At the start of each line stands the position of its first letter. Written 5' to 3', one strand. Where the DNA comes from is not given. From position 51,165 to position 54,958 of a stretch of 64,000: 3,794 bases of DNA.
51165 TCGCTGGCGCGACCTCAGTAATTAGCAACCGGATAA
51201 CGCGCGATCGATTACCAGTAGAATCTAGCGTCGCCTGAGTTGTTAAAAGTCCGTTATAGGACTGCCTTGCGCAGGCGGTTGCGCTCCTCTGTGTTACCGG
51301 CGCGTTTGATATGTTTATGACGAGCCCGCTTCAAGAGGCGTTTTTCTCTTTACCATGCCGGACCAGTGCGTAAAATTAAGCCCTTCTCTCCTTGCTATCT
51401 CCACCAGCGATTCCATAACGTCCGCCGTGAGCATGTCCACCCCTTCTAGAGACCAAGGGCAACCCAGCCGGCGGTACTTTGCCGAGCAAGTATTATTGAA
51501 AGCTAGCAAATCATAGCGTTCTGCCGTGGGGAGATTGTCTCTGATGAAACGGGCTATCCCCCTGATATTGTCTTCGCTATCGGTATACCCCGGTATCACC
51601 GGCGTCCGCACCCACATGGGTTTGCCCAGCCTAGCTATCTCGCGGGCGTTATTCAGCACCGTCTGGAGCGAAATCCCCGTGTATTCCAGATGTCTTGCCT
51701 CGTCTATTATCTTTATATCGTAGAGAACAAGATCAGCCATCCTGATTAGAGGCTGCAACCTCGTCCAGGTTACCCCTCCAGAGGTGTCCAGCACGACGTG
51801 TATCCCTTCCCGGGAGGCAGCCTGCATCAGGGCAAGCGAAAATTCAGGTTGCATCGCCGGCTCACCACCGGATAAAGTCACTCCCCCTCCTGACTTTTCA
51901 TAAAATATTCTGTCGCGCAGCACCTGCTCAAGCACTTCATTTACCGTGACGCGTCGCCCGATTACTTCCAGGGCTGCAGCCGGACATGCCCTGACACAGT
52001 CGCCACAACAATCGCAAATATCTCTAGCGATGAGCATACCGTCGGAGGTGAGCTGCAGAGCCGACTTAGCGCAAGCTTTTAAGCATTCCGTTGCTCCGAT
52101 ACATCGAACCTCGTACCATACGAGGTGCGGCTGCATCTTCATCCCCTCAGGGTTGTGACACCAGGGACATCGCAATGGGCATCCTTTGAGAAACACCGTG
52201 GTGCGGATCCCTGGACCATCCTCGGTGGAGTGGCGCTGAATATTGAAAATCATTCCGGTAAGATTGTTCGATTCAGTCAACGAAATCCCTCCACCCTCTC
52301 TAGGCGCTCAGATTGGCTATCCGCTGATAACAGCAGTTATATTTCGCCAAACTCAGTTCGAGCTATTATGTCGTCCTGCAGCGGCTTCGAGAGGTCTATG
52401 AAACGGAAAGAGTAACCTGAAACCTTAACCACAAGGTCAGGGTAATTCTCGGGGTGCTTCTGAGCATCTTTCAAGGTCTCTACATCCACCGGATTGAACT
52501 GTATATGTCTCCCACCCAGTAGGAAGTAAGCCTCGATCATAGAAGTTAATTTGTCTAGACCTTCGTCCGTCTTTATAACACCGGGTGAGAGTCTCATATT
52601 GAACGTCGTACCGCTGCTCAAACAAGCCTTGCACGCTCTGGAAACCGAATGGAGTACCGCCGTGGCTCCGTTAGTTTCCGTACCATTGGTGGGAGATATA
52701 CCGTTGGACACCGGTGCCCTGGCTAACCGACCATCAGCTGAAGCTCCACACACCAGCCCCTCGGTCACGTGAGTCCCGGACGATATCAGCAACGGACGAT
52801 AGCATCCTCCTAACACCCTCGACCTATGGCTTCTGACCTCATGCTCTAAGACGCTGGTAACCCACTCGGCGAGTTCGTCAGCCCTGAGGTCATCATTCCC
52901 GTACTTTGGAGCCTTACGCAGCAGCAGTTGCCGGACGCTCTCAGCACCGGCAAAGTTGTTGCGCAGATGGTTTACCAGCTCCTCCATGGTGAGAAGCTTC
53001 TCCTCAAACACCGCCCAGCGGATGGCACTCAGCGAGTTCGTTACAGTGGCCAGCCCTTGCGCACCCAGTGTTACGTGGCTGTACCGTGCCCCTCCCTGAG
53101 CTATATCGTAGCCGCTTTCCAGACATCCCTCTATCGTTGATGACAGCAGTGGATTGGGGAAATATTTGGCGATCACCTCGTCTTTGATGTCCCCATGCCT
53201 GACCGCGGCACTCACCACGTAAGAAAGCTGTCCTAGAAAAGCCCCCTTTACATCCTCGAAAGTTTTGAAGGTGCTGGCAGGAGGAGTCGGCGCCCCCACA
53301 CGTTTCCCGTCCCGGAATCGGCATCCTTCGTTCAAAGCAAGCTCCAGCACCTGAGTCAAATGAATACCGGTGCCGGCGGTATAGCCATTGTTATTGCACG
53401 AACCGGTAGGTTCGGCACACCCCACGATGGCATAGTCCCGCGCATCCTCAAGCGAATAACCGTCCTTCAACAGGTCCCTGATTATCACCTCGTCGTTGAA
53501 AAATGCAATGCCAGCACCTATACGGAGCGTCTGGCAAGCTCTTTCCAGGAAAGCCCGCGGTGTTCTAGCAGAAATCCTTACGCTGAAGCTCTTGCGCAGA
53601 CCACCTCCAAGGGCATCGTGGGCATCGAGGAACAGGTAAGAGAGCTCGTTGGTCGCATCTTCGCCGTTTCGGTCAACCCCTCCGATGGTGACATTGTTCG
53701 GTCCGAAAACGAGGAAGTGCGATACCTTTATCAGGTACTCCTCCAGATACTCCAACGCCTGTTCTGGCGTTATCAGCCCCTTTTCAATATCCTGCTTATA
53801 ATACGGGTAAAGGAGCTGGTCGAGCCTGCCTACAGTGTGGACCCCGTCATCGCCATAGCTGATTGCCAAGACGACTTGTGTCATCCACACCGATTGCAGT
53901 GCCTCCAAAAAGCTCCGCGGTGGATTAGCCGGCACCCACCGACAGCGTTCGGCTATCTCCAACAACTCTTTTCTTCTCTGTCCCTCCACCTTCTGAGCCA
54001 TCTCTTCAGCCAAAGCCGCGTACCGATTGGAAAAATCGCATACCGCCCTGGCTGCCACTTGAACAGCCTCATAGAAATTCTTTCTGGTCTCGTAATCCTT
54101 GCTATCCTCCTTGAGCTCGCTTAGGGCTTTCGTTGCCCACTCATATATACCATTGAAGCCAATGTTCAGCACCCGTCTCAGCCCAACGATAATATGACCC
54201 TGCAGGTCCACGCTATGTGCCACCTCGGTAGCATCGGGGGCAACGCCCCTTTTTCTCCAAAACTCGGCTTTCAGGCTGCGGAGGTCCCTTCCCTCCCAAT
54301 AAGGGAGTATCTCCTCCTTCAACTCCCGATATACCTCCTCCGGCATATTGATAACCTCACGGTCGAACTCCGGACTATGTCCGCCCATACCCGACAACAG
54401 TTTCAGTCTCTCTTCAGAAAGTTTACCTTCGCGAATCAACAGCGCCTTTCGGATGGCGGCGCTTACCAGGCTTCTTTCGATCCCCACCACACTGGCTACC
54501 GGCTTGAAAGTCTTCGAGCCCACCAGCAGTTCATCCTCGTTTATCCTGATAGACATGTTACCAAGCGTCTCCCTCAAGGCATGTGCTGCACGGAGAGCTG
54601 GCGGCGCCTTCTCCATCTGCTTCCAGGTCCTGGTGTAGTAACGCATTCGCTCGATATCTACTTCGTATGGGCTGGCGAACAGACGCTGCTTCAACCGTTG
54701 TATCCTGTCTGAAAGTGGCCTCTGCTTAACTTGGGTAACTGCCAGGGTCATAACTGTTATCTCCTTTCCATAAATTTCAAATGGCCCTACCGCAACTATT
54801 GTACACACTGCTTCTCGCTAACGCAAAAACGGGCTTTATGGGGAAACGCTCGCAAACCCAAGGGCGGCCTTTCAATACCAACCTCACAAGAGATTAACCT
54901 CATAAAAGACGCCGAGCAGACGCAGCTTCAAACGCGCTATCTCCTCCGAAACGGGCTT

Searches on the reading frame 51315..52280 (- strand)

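Call 42: search_protein_families(library=pfam, proteins=[window:51315-52280:-], max_evalue=1e-8)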
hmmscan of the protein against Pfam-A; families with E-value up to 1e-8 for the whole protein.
window:51315-52280:- (321 aa): 2 families
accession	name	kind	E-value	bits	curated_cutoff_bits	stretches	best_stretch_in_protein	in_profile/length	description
PF04055.27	Radical_SAM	-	7.4e-19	69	29.5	1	30-236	3-158/166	Radical SAM superfamily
PF13353.11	Fer4_12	-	7e-13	49.5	22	1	21-191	2-117/137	4Fe-4S single cluster domain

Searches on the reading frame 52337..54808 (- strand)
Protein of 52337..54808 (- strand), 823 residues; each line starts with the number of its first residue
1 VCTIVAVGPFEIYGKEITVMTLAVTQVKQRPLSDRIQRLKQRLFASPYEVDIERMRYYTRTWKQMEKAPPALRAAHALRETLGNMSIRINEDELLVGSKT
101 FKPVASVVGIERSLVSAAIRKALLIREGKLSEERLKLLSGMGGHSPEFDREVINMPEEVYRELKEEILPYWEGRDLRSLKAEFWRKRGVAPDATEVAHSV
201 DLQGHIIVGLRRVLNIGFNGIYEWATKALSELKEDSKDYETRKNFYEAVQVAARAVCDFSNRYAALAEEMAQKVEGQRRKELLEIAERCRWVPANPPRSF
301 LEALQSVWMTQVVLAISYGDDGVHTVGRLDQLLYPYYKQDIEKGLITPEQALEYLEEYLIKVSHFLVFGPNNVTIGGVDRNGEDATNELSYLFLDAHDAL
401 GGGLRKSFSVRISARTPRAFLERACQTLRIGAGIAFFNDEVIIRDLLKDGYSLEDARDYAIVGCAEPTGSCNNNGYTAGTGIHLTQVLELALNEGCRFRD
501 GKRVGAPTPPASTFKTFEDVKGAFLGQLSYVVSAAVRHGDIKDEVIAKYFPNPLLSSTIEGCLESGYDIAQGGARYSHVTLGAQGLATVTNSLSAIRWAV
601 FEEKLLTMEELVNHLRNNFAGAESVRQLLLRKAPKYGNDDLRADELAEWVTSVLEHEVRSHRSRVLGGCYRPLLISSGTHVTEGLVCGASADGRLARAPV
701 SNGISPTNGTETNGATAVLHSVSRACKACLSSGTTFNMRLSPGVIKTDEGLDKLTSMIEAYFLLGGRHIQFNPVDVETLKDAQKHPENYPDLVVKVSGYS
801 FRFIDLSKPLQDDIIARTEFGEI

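Call 42: search_protein_families(library=pfam, proteins=[window:52337-54808:-], max_evalue=1e-8)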
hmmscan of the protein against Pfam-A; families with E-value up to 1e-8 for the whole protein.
window:52337-54808:- (823 aa): 2 families
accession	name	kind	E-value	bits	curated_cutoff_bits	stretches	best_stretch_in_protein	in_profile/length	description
PF02901.20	PFL-like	-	1.4e-158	529.9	24.3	1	33-682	2-645/647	Pyruvate formate lyase-like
PF01228.26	Gly_radical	-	1.6e-29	102.9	22.2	1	700-804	1-106/106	Glycine radical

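Call 63: search_protein_families(library=ncbifam, proteins=[window:52337-54808:-], max_evalue=1e-10)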
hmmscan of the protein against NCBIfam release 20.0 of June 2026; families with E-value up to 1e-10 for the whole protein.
window:52337-54808:- (823 aa): 12 families
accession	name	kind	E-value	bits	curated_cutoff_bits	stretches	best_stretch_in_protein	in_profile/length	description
TIGR01774.1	PFL2-3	subfamily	4.3e-174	580.9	678.2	1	32-819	2-783/786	formate C-acetyltransferase/glycerol dehydratase family glycyl radical enzyme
NF043068.1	glycl_HYPD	equivalog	2.8e-161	538.3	1100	1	154-819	101-781/784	trans-4-hydroxy-L-proline dehydratase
NF048011.1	SfplDhtHpsGDes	equivalog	4.9e-145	484.9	1000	1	207-820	187-819/821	(2S)-3-sulfopropanediol dehydratase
TIGR04394.1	choline_CutC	equivalog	8.9e-137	457.8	1050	1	33-820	2-786/789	choline trimethylamine-lyase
NF048009.1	SfplDhtHpfGKleb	equivalog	2e-136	456.3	1000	1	203-820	182-822/824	(2S)-3-sulfopropanediol dehydratase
NF007437.0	PRK09983.1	equivalog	1.5e-129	433.3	1109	1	33-819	2-762/765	formate C-acetyltransferase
NF033718.1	indole_decarb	equivalog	3.6e-115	386.1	1100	1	25-821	24-867/868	indoleacetate decarboxylase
NF033715.1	glycyl_HPDL_Lrg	equivalog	7.6e-100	335.1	1150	2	203-620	225-679/901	4-hydroxyphenylacetate decarboxylase large subunit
TIGR01255.1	pyr_form_ly_1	equivalog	2.4e-35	122.2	994.2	1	266-818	204-739/744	formate C-acetyltransferase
NF038360.1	rad_fix_GrcA3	exception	2.5e-21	75.5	158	1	748-819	3-74/78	autonomous glycyl radical cofactor GrcA3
TIGR04365.1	spare_glycyl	equivalog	4.5e-14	52.8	170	1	764-818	67-121/126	autonomous glycyl radical cofactor GrcA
NF008341.1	PRK11127.1-1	equivalog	1.7e-13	50.4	145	1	767-818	24-75/80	autonomous glycyl radical cofactor GrcA2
